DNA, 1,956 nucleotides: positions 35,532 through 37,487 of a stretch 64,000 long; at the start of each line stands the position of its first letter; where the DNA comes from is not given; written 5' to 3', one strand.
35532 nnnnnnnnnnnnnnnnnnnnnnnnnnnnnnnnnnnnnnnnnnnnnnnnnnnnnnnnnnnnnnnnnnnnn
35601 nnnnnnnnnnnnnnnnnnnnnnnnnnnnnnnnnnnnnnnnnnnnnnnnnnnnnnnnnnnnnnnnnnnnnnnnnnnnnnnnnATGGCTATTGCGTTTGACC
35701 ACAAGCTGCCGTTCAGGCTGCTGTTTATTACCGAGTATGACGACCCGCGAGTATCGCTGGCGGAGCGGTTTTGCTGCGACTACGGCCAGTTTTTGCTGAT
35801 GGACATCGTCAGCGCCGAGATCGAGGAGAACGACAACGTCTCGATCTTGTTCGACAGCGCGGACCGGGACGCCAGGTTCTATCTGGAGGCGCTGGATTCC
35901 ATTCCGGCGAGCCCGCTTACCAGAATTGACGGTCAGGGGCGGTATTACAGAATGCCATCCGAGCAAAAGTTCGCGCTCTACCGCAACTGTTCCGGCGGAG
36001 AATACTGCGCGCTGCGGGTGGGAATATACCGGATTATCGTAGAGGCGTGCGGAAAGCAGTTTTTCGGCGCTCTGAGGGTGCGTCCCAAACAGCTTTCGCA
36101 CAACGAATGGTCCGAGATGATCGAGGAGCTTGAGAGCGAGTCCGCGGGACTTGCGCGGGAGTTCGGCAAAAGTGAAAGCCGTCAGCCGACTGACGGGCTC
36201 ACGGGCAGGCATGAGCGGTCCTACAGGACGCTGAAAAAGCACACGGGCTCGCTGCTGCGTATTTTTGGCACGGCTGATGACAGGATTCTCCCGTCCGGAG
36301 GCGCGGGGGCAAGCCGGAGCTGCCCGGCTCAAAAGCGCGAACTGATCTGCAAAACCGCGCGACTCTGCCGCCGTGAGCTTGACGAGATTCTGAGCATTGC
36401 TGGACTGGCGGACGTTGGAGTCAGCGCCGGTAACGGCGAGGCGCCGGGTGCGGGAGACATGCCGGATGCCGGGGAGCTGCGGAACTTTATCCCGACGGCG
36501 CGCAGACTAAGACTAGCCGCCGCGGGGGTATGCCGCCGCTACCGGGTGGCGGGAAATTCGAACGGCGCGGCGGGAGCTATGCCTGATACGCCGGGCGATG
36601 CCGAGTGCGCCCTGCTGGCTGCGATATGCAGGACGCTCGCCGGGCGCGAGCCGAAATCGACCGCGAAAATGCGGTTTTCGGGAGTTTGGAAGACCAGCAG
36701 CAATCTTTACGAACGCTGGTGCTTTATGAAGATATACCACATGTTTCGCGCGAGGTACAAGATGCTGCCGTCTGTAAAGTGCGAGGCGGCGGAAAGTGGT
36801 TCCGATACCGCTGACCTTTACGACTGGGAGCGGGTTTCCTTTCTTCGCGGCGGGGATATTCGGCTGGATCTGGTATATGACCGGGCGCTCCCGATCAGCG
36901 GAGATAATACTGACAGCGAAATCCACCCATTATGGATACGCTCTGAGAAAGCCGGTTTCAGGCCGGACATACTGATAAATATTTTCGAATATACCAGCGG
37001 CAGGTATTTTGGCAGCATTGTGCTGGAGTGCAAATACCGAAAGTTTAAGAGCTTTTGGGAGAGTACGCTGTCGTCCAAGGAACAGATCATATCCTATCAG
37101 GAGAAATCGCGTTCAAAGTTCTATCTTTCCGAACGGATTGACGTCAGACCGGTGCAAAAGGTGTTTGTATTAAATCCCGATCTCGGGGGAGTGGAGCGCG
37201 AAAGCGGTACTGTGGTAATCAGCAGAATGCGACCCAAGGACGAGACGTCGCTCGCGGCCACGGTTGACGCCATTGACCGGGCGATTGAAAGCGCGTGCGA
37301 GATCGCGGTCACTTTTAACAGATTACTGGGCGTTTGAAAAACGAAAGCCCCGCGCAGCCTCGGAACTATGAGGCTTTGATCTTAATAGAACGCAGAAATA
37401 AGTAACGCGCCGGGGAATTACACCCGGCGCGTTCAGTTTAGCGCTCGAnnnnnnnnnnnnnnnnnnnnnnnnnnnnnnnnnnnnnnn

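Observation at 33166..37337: Three-gene, translationally coupled McrBC-like operon with a separate coiled-coil subunit: candidate uncharacterised defence or restriction module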

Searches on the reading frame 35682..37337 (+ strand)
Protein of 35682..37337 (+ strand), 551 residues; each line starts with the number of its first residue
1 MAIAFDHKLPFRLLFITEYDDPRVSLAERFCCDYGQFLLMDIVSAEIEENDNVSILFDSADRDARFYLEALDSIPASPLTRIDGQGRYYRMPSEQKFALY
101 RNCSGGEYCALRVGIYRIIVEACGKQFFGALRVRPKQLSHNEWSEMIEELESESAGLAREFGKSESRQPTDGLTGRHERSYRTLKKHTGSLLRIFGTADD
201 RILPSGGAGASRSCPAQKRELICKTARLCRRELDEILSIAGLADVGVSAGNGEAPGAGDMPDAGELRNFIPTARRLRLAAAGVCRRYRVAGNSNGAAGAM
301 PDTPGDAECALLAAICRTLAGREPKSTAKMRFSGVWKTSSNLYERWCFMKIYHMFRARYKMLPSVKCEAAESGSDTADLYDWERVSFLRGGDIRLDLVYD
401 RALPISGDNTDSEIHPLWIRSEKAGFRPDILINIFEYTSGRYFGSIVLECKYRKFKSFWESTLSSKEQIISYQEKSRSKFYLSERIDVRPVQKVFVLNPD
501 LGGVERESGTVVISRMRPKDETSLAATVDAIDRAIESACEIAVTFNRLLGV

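Call 3: search_protein_families(library=pfam, proteins=[window:35682-37337:+], max_evalue=1)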
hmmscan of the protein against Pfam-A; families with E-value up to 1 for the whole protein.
window:35682-37337:+ (551 aa): 1 family
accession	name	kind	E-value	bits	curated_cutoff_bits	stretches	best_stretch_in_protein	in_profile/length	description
PF04411.18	PDDEXK_7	-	3.2e-05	24.5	22.1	1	342-454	2-106/164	PD-(D/E)XK nuclease superfamily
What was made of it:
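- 35682..37337 (+): ORF3 (551 aa), a CnuC/McrC-like protein. It has an N-terminal Ig-like beta-sandwich (about 11-134), a helical bundle (140-320) whose core (163-317) has diverged beyond sequence recognition, and a C-terminal PD-(D/E)xK nuclease (about 339-549) with E344, D429, E449 and K451. Pfam PDDEXK_7 scores 24.5 bits against a cut-off of 22.1 (call 3).
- ORF3 itself passes the PDDEXK_7 threshold (call 3).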

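Call 4: search_protein_families(library=padloc, proteins=[window:35682-37337:+], max_evalue=1)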
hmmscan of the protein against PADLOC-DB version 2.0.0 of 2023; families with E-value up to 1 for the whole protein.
window:35682-37337:+ (551 aa): 2 families
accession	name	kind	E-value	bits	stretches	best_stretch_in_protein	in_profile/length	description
PDLC04549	PDC-M26B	-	0.008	12.1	1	339-364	546-571/845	-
PDLC03624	REase_MTase_IIG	-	0.044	9.6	1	413-482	85-152/1271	Type IIG restriction enzyme-methyltransferase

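Call 5: search_protein_families(library=ncbifam, proteins=[window:35682-37337:+], max_evalue=1)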
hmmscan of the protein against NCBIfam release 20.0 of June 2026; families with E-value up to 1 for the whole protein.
window:35682-37337:+ (551 aa): 0 families

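Call 7: search_solved_structures(query=window:35682-37337:+, max_evalue=10, show_alignments=2)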
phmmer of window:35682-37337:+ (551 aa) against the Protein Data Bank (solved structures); distinct sequences matched with E-value up to 10: 0.

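Call 8: search_protein_families(library=phrogs, proteins=[window:35682-37337:+], max_evalue=1)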
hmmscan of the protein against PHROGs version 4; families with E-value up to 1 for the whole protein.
window:35682-37337:+ (551 aa): 0 families

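Call 11: find_homologous_proteins(query=window:35682-37337:+, max_evalue=0.001)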
Query window:35682-37337:+ (551 aa): 1 proteins with E <= 0.001 among 8000 candidates.
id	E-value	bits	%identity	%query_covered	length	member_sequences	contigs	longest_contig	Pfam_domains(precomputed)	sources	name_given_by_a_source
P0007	0.0e+0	1258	100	100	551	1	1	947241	-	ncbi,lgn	-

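Call 53: search_protein_representatives(protein=window:35682-37337:+)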
Query: 551 residues. Proteins with E-value up to 0.001 (for the whole library): 244; up to 1e-10: 150; up to 1e-30: 12. The best 150 are listed.
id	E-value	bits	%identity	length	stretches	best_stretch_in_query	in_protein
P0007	0.0e+00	1258.0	100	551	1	1-551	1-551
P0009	9.9e-60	219.0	35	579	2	304-536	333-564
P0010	1.2e-52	195.6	37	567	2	334-540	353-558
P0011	1.7e-51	191.9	37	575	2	321-536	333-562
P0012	9.3e-50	186.1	40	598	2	331-521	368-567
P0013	5.4e-46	173.7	37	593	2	332-539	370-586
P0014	5.4e-45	170.4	38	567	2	319-504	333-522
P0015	9.6e-44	166.3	34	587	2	295-544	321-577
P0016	1.1e-43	166.1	35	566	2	310-528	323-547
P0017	2.8e-43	164.7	37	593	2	331-528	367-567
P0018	1.2e-37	146.2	34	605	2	45-192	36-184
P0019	8.3e-33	130.2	33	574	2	333-539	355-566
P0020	1.3e-29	119.6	33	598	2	8-161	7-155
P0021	8.6e-29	116.9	31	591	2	13-161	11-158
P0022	3.2e-28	115.0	29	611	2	45-166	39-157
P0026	7.6e-25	103.9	27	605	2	222-500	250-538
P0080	6.2e-17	77.8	27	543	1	47-500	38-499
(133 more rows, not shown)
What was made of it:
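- ORF3: 244 homologues in the exhaustive search (call 53).
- Tried and rejected: The 'orphan' reading was rejected after the exhaustive search found 244 ORF3 homologues (call 53).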

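Call 54: find_encoding_contigs(protein=P0009, flank=8000, max_places=4)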
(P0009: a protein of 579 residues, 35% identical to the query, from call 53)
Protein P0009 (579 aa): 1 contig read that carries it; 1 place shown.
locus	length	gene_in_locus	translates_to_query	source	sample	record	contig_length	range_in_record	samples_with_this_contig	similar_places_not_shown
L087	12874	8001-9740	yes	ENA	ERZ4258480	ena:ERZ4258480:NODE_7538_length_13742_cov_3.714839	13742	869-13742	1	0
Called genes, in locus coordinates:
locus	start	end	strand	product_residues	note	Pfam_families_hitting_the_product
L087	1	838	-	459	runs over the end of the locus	PF00196:GerE, PF08281:Sigma70_r4_2 (weak)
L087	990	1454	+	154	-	PF07833:Cu_amine_oxidN1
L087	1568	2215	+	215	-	PF00657:Lipase_GDSL, PF13472:Lipase_GDSL_2, PF04311:DUF459 (weak)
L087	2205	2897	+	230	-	PF00072:Response_reg, PF00486:Trans_reg_C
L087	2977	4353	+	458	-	PF00512:HisKA, PF02518:HATPase_c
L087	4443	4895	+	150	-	PF10925:DUF2680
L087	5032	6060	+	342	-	-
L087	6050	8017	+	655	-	PF07728:AAA_5 (faint)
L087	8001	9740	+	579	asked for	PF09823:DUF2357, PF04411:PDDEXK_7 (weak)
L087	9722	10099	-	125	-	PF01592:NifU_N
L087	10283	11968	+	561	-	PF05157:MshEN, PF00437:T2SSE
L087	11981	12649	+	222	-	PF00437:T2SSE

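Call 55: search_protein_families(library=pfam, proteins=[P0009, P0010, P0011, P0012, P0013, P0018, P0020, P0022, P0026, P0080], max_evalue=0.01)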
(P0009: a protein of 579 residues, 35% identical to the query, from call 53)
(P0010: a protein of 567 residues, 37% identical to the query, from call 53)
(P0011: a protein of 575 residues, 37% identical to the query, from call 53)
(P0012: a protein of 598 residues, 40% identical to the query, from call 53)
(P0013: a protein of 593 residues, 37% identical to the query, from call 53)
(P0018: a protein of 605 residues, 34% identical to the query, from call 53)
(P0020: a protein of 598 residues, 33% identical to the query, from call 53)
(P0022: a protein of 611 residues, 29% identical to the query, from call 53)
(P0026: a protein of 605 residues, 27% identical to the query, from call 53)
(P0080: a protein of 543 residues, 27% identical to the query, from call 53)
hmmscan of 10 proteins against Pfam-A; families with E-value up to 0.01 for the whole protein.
P0009 (579 aa): 2 families
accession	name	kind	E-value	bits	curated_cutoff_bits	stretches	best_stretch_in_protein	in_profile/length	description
PF09823.15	DUF2357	-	1.3e-11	44.7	23.3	1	125-282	29-199/251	Domain of unknown function (DUF2357)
PF04411.18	PDDEXK_7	-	2.4e-07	31.4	22.1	1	370-480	1-106/164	PD-(D/E)XK nuclease superfamily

P0010 (567 aa): 2 families
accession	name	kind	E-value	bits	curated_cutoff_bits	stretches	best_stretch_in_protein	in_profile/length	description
PF09823.15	DUF2357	-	8.4e-15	55.1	23.3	1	126-314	30-229/251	Domain of unknown function (DUF2357)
PF04411.18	PDDEXK_7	-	3.1e-05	24.6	22.1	1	360-468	1-105/164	PD-(D/E)XK nuclease superfamily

P0011 (575 aa): 2 families
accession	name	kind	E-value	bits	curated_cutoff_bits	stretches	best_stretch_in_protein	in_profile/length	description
PF09823.15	DUF2357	-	2.6e-14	53.5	23.3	1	126-328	28-251/251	Domain of unknown function (DUF2357)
PF04411.18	PDDEXK_7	-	0.0017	18.9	22.1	1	353-467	1-105/164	PD-(D/E)XK nuclease superfamily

P0012 (598 aa): 2 families
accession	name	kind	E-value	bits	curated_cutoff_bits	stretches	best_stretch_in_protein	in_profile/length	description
PF04411.18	PDDEXK_7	-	3.7e-07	30.8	22.1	1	379-493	2-106/164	PD-(D/E)XK nuclease superfamily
PF09823.15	DUF2357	-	0.0032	17.2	23.3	1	138-306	40-217/251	Domain of unknown function (DUF2357)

P0013 (593 aa): 2 families
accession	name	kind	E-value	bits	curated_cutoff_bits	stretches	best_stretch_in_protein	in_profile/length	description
PF09823.15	DUF2357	-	1.9e-09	37.6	23.3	1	134-277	35-189/251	Domain of unknown function (DUF2357)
PF04411.18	PDDEXK_7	-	1.8e-05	25.4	22.1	1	379-495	1-106/164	PD-(D/E)XK nuclease superfamily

P0018 (605 aa): 2 families
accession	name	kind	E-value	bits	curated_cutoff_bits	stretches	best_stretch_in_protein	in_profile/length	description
PF09823.15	DUF2357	-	2e-07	30.9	23.3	1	115-272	24-193/251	Domain of unknown function (DUF2357)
PF04411.18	PDDEXK_7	-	0.0013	19.3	22.1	0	374-486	2-105/164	PD-(D/E)XK nuclease superfamily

P0020 (598 aa): 2 families
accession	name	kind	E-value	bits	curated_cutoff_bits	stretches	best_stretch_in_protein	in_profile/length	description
PF09823.15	DUF2357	-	1.7e-10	41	23.3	1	120-299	24-218/251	Domain of unknown function (DUF2357)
PF04411.18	PDDEXK_7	-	2e-07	31.7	22.1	1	384-497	1-108/164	PD-(D/E)XK nuclease superfamily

P0022 (611 aa): 2 families
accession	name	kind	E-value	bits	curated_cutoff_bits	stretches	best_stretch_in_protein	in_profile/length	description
PF09823.15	DUF2357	-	1.1e-10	41.6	23.3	1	122-269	29-188/251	Domain of unknown function (DUF2357)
PF04411.18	PDDEXK_7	-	0.0052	17.3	22.1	0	384-555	2-162/164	PD-(D/E)XK nuclease superfamily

P0026 (605 aa): 2 families
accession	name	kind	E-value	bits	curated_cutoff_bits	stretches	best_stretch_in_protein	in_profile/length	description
PF09823.15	DUF2357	-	2.4e-07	30.7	23.3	1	103-274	11-193/251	Domain of unknown function (DUF2357)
PF04411.18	PDDEXK_7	-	3.1e-06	27.8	22.1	1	378-493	1-110/164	PD-(D/E)XK nuclease superfamily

P0080 (543 aa): 1 family
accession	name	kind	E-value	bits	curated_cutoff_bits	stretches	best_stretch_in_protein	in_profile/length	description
PF04411.18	PDDEXK_7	-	8.3e-10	39.4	22.1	1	337-471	1-131/164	PD-(D/E)XK nuclease superfamily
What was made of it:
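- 35682..37337 (+): The exhaustive search found 244 homologues (call 53); the 10 scanned carry PDDEXK_7 and 9 of them DUF2357, mostly above Pfam's cut-offs (call 55).
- On McrC-like nuclease (DUF2357 + PD-(D/E)xK): Most relatives pass the DUF2357 threshold (call 55).
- The 10 scanned carry PDDEXK_7 and 9 of them DUF2357, mostly above Pfam's cut-offs (call 55).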

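Call 59: find_encoding_contigs(protein=P0010, flank=8000, max_places=3)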
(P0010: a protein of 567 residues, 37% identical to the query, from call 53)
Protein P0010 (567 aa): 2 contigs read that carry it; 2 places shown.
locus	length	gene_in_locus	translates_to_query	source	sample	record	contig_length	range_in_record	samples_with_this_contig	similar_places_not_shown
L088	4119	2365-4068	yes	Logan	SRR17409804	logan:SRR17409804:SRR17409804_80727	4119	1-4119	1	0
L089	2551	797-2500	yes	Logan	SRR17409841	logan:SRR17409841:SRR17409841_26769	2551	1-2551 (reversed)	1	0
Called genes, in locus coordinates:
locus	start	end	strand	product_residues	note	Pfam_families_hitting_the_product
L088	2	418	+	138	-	?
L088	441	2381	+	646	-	PF07728:AAA_5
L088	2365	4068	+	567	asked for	PF09823:DUF2357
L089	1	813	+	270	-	?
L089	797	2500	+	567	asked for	PF09823:DUF2357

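Call 60: find_encoding_contigs(protein=P0011, flank=8000, max_places=3)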
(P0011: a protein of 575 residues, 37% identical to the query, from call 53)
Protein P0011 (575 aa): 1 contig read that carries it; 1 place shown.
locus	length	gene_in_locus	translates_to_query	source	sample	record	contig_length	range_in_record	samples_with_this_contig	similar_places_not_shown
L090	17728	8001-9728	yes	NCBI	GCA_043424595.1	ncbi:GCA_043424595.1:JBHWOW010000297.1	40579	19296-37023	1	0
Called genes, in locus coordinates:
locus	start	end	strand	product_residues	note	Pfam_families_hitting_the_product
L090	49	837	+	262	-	PF02522:Antibiotic_NAT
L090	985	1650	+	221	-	-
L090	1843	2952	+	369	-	PF01381:HTH_3, PF12844:HTH_19 (weak), PF13443:HTH_26, PF13560:HTH_31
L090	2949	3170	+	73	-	PF13396:PLDc_N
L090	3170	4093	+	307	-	PF00005:ABC_tran, PF13304:AAA_21 (weak), PF13732:DrrA1-3_C (weak)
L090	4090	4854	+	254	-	PF12679:ABC2_membrane_2 (weak)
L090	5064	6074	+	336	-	-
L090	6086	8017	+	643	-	PF07728:AAA_5 (weak)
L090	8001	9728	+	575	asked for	PF09823:DUF2357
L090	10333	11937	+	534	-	PF01293:PEPCK_ATP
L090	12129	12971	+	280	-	PF01226:Form_Nir_trans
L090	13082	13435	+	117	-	PF10694:DUF2500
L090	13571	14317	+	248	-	PF02463:SMC_N (weak), PF13175:AAA_15 (faint), PF00005:ABC_tran, PF13304:AAA_21 (weak)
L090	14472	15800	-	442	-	PF14691:Fer4_20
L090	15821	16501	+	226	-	PF00561:Abhydrolase_1, PF12146:Hydrolase_4 (faint)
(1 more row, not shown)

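Call 84: find_encoding_contigs(protein=P0012, flank=10000, max_places=3)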
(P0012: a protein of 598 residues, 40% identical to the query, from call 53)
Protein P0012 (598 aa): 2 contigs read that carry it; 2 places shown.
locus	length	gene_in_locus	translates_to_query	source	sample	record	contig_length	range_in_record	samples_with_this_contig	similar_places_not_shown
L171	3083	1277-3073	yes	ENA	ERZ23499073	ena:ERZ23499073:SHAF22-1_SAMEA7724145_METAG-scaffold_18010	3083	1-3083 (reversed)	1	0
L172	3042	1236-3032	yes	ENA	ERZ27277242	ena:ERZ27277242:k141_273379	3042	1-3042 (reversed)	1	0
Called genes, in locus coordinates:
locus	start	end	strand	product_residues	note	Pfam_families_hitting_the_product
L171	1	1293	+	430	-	?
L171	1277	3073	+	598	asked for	PF04411:PDDEXK_7 (weak)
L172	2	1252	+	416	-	?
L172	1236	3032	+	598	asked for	PF04411:PDDEXK_7 (weak)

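Call 85: find_encoding_contigs(protein=P0020, flank=10000, max_places=3)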
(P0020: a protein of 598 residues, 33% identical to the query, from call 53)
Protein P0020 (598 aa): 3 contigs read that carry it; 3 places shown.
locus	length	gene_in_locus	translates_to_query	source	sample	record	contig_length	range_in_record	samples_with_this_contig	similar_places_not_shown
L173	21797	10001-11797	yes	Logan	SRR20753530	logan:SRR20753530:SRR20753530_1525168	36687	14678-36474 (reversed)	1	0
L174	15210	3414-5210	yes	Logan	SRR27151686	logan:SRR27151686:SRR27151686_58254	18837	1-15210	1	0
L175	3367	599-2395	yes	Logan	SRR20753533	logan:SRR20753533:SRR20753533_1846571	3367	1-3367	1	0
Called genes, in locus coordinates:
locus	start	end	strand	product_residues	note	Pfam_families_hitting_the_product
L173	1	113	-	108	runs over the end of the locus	?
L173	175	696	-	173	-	PF00308:Bac_DnaA, PF13191:AAA_16 (weak), PF00004:AAA (weak)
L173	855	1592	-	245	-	-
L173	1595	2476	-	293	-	PF06114:Peptidase_M78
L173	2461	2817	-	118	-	PF13560:HTH_31 (weak), PF12844:HTH_19 (weak), PF13413:HTH_25 (weak), PF01381:HTH_3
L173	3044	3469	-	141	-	PF01575:MaoC_dehydratas, PF13452:FAS1_DH_region (weak)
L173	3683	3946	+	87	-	-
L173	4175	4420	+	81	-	-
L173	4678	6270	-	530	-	PF00931:NB-ARC (faint), PF25199:nSTAND_NTPase5 (faint), PF00005:ABC_tran, PF01926:MMR_HSR1 (faint), PF02463:SMC_N (faint), PF02492:cobW (faint), PF12848:ABC_tran_Xtn (weak), PF00005:ABC_tran, +9 more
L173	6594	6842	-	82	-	-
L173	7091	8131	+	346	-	-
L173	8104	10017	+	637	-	-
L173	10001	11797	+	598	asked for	PF09823:DUF2357 (weak), PF04411:PDDEXK_7 (weak)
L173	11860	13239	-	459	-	PF00067:p450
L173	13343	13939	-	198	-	-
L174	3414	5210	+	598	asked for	PF09823:DUF2357 (weak), PF04411:PDDEXK_7 (weak)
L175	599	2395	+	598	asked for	PF09823:DUF2357 (weak), PF04411:PDDEXK_7 (weak)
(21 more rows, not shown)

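Call 86: predict_structure(alignment_id=A6)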
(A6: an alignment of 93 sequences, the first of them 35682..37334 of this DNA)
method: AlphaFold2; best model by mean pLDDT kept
length: 551 residues; sequences in the alignment: 93
mean_pLDDT: 83.3   pTM: 0.76
mean pLDDT of the five models: 83.3, 83.3, 81.5, 81.1, 80.6
residues with pLDDT >= 90: 294; 70-90: 149; 50-70: 73; < 50: 35
segments of 3 or more residues with pLDDT < 50: 1-4, 203-207, 209-211, 290-292, 324-332, 372-377
pLDDT, mean of each block of 10 residues (from residue 1): 61 94 92 86 93 96 96 85 91 96 84 93 97 95 93 77 56 69 88 82 50 69 90 91 71 54 81 92 75 53 62 83 52 69 95 95 65 50 84 95 94 94 88 96 97 92 88 96 87 97 80 95 94 97 90 71
secondary structure, 60 per line:
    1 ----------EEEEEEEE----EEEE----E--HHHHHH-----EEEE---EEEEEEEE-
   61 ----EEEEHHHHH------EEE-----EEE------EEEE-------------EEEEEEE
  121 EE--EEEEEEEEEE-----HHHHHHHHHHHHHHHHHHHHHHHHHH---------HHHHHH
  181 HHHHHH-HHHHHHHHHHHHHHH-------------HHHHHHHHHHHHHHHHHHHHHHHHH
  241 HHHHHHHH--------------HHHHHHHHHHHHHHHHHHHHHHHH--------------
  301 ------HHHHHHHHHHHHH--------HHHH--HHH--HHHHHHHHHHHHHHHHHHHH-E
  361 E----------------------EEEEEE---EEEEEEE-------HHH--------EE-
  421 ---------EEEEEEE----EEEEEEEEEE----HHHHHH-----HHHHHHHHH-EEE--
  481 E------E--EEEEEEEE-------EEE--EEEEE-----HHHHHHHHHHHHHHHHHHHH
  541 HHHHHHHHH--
elements in order: E11-18 E23-26 H34-39 E45-48 E52-59 E65-68 H69-73 E80-82 E88-90 E97-100 E114-122 E125-134 H140-165 H175-186 H188-202 H216-248 H263-286 H307-319 H328-331 H339-358 E384-389 E393-399 E430-436 E441-450 H455-460 H466-474 E476-478 E491-498 E506-508 E511-515 H521-549
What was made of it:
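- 35682..37337 (+): AlphaFold2 model: pLDDT 83.3, pTM 0.76 (call 86).
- On McrC-like nuclease (DUF2357 + PD-(D/E)xK): The AlphaFold2 alpha/beta domain at 339-549 has pLDDT mostly above 85 (call 86). AlphaFold2 still predicts a helical bundle at 140-320 (call 86).
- On Type I-B CoCoNuT: AlphaFold2 predicts strands at 11-134 with pLDDT of about 85-97 (call 86).
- The AlphaFold2 model of ORF3 shows a beta-sandwich, a helical bundle and an alpha/beta nuclease, at pLDDT 83 (call 86).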

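Call 88: fold_search(model_id=the predicted structure, library=pdb)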
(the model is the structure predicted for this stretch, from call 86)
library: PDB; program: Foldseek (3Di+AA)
matches with E <= 10: 767; with E <= 0.001: 0
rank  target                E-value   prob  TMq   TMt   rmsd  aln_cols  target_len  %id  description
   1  7z0l_B                1.1e-03  0.51  0.12  0.17  23.5       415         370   11  IL-27 signalling complex (released 2022-07-27)
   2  7myz_C                1.5e-03  0.57  0.10  0.18  21.9       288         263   13  Structure of the full length 5-TM receptor CD47 bound to Fab B6H12 (released 2021-09-08)
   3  8dke_P                4.4e-03  0.51  0.12  0.17  23.8       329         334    8  Cryo-EM structure of cystinosin in a cytosol-open state (released 2022-09-21)
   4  8dkw_P                6.1e-03  0.33  0.10  0.15  23.2       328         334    9  Cryo-EM structure of cystinosin N288K mutant in a cytosol-open state at pH5.0 (released 2022-09-21)
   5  4s3p_A                8.5e-03  0.35  0.11  0.09  22.6       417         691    9  Amylomaltase MalQ from Escherichia coli, apo structure (released 2015-07-08)
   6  3lcy_A                1.5e-02  0.60  0.11  0.23  15.5       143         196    7  Titin Ig tandem domains A164-A165 (released 2011-05-25)
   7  4s3p_B                1.7e-02  0.41  0.11  0.09  20.0       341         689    9  Amylomaltase MalQ from Escherichia coli, apo structure (released 2015-07-08)
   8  4s3r                  2.1e-02  0.28  0.11  0.09  23.0       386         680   10  Amylomaltase MalQ from Escherichia coli in complex with the pseudo-heptasaccharide acarviosine-glucose-acarbose (released 2015-07-08)
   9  9ibq_A                2.2e-02  0.30  0.16  0.26  18.9       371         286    9  Structure of BstEII with DNA substrate (released 2026-03-04)
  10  3lcy_C                3.6e-02  0.41  0.11  0.23  15.4       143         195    7  Titin Ig tandem domains A164-A165 (released 2011-05-25)
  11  5e5r_D                3.6e-02  0.20  0.07  0.16  15.8       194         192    7  Crystal structure of the complex between Carbonic anhydrase-like domain of PTPRG and Immunoglobulin domains 2-3 of CNT (released 2016-08-31)
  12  2rq8_MODEL_1_A        4.1e-02  0.75  0.10  0.38   8.7        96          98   14  Solution NMR structure of titin I27 domain mutant (released 2010-02-02)
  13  6c6q_D                4.1e-02  0.57  0.09  0.32   9.0       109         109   10  Crystal Structure of the Murine Norovirus VP1 P Domain in complex with the CD300lf Receptor (released 2018-09-12)
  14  6e48_G                4.1e-02  0.57  0.09  0.32   9.1       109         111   11  Crystal Structure of the Murine Norovirus VP1 P domain in complex with the CD300lf Receptor and Lithocholic Acid (released 2018-09-12)
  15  2nms                  4.1e-02  0.57  0.09  0.31   9.2       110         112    7  The Crystal Structure of the Extracellular Domain of the Inhibitor Receptor Expressed on Myeloid Cells IREM-1 (released 2006-11-07)
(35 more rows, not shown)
